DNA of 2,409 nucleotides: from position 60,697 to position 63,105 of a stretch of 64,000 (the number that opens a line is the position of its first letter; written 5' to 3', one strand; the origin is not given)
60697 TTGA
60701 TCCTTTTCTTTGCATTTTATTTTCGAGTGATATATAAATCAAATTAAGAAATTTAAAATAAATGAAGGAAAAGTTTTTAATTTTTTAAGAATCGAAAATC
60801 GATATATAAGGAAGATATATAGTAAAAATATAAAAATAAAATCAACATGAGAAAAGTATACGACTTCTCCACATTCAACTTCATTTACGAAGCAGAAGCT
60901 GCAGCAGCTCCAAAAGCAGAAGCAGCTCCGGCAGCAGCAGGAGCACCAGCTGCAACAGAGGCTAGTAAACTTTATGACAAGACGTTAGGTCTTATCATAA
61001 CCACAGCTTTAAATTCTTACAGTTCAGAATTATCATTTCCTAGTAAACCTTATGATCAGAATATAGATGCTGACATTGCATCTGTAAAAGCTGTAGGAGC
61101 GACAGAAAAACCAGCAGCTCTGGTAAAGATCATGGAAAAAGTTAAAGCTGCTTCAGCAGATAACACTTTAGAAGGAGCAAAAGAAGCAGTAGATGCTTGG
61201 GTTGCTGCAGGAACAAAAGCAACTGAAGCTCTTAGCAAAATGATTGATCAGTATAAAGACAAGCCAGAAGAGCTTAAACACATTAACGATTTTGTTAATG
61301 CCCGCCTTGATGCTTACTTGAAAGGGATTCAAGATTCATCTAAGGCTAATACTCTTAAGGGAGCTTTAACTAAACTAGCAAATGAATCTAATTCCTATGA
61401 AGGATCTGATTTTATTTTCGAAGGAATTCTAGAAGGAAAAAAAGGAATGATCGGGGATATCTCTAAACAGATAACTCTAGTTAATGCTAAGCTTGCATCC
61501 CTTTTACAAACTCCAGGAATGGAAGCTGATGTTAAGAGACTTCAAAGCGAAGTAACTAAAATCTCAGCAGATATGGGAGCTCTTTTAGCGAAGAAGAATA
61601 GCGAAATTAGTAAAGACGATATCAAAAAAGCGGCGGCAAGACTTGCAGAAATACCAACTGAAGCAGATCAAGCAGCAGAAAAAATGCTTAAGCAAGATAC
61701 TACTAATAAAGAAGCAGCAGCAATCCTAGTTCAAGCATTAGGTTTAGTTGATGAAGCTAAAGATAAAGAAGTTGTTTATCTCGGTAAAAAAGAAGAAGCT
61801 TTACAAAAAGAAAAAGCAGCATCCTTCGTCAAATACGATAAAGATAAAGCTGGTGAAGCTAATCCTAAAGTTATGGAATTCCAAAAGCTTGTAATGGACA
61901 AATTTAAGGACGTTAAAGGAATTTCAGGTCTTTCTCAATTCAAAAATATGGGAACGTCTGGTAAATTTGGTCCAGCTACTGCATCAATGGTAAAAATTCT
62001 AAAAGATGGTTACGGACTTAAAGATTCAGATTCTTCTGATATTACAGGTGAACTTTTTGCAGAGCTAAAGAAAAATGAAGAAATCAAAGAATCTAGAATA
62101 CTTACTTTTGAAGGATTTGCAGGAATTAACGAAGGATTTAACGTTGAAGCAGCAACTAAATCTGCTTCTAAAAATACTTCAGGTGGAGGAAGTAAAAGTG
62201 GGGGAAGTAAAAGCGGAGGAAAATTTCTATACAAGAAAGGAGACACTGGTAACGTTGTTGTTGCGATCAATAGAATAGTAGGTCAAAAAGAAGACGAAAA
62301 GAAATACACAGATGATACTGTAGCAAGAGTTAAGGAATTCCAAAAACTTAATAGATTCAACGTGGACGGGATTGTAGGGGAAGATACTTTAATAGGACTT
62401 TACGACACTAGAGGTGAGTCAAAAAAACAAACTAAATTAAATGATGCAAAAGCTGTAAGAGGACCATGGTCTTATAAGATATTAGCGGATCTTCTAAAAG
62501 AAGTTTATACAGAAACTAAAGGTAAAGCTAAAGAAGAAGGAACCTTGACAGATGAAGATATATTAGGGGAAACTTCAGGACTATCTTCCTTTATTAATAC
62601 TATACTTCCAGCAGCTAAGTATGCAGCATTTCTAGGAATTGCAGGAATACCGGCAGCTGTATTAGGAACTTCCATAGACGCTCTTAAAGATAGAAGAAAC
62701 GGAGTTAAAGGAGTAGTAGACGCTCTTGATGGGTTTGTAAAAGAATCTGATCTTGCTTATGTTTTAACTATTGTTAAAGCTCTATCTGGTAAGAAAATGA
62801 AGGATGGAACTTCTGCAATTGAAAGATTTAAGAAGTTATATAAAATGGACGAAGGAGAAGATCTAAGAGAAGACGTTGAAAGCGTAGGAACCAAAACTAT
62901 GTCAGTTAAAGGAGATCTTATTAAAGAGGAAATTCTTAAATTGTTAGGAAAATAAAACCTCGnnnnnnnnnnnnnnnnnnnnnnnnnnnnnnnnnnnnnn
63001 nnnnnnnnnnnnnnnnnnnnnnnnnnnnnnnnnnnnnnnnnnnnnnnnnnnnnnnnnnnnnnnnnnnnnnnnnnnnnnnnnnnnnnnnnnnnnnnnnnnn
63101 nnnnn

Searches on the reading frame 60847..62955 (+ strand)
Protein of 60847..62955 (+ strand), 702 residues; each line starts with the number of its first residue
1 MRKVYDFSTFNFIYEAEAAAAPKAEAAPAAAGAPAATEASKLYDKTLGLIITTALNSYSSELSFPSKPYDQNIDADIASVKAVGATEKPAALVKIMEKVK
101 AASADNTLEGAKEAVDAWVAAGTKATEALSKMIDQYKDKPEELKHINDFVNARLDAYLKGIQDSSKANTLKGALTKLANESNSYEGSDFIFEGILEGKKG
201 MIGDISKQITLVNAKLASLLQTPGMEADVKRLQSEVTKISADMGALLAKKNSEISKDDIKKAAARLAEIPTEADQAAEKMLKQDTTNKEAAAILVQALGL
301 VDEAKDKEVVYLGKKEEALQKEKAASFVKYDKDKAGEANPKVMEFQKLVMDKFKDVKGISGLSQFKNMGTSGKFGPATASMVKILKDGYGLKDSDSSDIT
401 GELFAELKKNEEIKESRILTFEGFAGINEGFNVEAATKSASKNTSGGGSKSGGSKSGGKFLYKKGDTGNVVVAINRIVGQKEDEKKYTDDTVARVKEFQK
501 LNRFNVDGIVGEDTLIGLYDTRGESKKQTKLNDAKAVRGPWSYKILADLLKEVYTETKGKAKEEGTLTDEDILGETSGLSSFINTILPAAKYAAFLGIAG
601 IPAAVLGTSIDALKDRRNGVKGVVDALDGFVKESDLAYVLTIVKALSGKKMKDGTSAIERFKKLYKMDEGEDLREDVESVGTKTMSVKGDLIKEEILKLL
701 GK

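Call 20: search_protein_families(library=pfam, proteins=[window:60847-62955:+], max_evalue=0.01)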
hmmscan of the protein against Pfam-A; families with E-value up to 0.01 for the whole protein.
window:60847-62955:+ (702 aa): 1 family
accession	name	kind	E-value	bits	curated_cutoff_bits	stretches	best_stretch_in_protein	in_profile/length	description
PF01471.23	PG_binding_1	-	2.9e-08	34.2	23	1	485-515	24-54/57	Putative peptidoglycan binding domain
